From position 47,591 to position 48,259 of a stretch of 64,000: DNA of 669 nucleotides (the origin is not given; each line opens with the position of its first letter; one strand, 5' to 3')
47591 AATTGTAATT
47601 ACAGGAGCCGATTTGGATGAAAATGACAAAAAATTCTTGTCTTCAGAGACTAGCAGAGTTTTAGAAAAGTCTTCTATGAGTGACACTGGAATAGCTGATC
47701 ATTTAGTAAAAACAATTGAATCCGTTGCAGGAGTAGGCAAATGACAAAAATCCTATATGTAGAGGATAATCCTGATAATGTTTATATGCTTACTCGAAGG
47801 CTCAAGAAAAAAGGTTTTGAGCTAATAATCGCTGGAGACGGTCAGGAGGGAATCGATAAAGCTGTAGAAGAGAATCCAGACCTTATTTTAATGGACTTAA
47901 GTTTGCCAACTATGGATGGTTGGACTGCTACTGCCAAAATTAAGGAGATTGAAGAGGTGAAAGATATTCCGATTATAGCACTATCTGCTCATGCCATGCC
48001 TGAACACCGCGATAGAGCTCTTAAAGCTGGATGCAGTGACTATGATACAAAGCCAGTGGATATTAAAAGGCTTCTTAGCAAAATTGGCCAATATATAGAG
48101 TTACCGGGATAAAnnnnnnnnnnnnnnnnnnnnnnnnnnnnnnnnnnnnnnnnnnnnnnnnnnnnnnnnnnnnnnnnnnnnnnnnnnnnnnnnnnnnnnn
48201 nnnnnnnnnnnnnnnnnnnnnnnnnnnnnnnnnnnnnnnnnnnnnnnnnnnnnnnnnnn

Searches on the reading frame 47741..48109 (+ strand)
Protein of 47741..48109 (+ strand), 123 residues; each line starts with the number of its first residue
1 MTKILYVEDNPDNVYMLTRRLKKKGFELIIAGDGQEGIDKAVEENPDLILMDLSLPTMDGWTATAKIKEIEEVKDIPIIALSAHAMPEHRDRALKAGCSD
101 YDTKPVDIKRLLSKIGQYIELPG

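Call 5: search_protein_families(library=pfam, proteins=[window:47741-48109:+], max_evalue=0.1)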
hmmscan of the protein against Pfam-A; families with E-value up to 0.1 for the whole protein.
window:47741-48109:+ (123 aa): 3 families
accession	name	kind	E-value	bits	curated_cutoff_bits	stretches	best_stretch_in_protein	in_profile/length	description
PF00072.30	Response_reg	-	7.9e-25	87.6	30.2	1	4-115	1-110/111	Response regulator receiver domain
PF20161.5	VpsR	-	0.0019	18.4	23.7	1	16-116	22-121/121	VpsR domain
PF02310.24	B12-binding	-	0.012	15.8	32.1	1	14-84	17-90/121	B12 binding domain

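Call 47: search_protein_families(library=padloc, proteins=[window:47741-48109:+], max_evalue=0.001)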
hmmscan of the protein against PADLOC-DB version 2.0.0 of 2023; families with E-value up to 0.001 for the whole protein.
window:47741-48109:+ (123 aa): 3 families
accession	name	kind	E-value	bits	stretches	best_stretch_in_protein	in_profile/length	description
PDLC04055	PD-T4-6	-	1.6e-07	28.4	1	3-118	367-482/496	-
PDLC00405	SduA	-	2.2e-07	28.7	1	2-62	7-67/323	DUF4263 domain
PDLC04725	PDC-M60B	-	7e-06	24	1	2-59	4-63/158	-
